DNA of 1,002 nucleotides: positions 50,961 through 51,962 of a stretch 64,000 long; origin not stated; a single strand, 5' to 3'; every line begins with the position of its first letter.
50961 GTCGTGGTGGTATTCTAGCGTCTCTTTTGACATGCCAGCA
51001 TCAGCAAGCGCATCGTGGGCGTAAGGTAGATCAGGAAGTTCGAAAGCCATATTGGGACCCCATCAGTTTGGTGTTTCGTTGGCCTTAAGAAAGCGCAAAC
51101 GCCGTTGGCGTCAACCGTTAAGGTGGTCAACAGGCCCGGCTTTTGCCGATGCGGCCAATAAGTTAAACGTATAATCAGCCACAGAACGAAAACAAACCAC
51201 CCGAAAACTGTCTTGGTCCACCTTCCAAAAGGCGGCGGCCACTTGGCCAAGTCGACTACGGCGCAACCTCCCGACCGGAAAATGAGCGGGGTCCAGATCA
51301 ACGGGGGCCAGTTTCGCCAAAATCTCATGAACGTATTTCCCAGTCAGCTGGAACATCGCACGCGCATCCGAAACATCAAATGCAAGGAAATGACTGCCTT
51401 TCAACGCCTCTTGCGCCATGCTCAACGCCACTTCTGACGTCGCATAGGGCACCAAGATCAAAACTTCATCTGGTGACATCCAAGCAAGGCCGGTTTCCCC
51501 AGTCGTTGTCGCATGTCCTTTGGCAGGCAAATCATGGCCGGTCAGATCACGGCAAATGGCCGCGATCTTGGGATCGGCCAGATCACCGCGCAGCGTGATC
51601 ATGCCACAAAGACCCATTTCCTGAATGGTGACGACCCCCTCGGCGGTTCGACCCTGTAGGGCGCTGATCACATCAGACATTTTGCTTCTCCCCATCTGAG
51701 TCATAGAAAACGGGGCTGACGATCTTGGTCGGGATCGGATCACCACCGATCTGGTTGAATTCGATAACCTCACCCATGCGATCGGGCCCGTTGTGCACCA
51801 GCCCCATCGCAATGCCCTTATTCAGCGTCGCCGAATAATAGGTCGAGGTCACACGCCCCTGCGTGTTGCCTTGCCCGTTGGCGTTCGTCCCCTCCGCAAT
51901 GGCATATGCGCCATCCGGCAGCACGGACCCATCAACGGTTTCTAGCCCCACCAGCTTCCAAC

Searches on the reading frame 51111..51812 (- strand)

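Call 37: search_protein_families(library=pfam, proteins=[window:51111-51812:-], max_evalue=0.00001)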
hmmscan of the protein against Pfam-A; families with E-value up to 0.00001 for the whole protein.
window:51111-51812:- (233 aa): 1 family
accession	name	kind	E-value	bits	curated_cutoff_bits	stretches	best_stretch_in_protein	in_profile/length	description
PF04268.17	SoxG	-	8.1e-20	71.9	21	1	75-220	1-147/152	Sarcosine oxidase, gamma subunit family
